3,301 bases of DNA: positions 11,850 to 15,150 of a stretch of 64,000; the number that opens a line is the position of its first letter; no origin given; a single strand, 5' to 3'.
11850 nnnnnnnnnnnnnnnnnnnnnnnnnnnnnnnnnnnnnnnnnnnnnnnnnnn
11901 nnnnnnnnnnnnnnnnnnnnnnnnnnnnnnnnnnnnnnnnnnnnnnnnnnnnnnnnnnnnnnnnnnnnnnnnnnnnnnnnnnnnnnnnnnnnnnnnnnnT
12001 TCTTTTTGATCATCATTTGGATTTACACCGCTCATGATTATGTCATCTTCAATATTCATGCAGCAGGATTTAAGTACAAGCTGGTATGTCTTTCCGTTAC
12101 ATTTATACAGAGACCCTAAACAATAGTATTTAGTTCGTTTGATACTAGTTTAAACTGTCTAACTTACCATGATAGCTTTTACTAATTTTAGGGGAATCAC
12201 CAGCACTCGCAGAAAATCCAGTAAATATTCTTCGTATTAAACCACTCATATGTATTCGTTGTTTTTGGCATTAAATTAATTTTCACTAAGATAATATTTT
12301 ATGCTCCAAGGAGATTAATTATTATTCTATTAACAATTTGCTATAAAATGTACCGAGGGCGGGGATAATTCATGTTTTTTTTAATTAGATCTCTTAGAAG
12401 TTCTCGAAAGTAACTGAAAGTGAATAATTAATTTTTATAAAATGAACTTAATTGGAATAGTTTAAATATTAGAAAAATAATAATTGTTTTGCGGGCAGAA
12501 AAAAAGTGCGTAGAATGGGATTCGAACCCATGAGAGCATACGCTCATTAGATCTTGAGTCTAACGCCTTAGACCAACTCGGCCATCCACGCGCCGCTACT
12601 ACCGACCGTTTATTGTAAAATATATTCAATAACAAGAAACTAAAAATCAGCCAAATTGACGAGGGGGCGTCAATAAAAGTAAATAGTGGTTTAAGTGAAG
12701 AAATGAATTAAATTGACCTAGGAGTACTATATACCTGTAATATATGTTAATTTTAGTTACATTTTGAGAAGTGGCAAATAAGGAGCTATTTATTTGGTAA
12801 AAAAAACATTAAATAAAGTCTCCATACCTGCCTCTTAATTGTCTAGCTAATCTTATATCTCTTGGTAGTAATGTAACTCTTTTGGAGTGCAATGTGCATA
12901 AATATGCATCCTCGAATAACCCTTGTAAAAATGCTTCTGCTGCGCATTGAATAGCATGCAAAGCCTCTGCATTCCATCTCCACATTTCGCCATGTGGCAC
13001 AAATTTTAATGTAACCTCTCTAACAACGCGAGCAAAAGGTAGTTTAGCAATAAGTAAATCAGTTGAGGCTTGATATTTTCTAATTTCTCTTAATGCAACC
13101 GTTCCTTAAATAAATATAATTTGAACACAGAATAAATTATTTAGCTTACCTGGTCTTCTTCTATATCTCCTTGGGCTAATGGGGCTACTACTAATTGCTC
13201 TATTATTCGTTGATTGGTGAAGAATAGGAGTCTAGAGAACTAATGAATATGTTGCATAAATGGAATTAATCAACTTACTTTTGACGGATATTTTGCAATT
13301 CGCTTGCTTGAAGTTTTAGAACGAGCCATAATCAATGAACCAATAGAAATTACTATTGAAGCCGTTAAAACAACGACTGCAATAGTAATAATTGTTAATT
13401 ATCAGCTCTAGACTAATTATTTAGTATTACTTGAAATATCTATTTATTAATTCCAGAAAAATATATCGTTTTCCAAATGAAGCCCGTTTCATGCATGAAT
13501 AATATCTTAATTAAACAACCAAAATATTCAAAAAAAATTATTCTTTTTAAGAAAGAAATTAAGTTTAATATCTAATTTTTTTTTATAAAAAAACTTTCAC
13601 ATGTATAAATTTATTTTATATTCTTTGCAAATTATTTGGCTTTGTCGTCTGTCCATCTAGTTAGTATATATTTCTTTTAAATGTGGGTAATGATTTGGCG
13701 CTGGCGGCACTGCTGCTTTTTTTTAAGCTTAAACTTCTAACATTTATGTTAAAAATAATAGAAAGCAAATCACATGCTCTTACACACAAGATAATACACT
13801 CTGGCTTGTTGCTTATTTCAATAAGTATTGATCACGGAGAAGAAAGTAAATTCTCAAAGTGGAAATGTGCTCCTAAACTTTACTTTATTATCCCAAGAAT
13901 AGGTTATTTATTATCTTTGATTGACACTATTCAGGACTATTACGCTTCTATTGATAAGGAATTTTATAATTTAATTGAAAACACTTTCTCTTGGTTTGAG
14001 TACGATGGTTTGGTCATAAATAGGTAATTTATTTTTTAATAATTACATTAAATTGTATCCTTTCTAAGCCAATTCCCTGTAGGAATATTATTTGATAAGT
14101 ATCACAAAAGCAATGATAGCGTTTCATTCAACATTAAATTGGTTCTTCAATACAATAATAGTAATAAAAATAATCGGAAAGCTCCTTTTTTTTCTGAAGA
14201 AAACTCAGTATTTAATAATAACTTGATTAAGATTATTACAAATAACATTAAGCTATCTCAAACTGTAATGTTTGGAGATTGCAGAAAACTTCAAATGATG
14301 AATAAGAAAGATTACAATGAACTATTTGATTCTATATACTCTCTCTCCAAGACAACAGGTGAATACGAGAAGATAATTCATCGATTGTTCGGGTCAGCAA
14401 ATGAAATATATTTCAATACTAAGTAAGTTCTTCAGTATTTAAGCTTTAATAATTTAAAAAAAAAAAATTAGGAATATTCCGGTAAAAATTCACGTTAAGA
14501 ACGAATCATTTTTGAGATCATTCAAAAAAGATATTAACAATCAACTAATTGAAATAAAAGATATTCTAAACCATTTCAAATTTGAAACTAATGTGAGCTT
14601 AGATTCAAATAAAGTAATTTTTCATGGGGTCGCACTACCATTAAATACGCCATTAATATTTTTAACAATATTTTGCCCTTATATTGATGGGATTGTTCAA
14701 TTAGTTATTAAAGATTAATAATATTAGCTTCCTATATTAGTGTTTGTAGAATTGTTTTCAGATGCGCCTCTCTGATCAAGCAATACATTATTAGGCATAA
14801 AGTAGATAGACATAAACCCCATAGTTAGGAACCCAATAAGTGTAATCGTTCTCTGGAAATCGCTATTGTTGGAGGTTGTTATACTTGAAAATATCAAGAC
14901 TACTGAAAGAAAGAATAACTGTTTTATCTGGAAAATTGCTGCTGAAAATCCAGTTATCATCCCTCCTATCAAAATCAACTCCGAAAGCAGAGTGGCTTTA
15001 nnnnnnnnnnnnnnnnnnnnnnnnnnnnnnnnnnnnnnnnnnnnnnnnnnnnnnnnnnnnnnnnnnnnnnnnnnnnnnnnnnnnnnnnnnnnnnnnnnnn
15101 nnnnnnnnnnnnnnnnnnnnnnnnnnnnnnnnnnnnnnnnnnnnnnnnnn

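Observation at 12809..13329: Three-exon centromeric histone H3 (CenH3) gene invisible to the ORF track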

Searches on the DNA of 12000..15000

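Call 30: search_rna_families(source=window, start=12000, end=15000, threshold=evalue, max_evalue=1)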
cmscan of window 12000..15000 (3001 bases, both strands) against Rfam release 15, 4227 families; matches with E-value up to 1: 4.
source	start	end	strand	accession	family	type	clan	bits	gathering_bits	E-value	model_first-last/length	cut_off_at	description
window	12507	12591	-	RF00005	tRNA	Gene; tRNA;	CL00001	60.6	29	5.8e-12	1-71/71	no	tRNA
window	12507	12571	+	RF04351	Plastid-psbl-rps4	Cis-reg;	-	24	68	0.056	1-53/53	no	Plastid-psbl-rps4 3UTR RNA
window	12506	12543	+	RF04354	Plastid-ycf2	Cis-reg;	-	23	65.7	0.14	1-75/75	no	Plastid-ycf2 5UTR RNA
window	13237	13319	+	RF01178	snoR77Y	Gene; snRNA; snoRNA; CD-box;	CL00057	22.5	52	0.54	1-85/85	no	Small nucleolar RNA snoR77Y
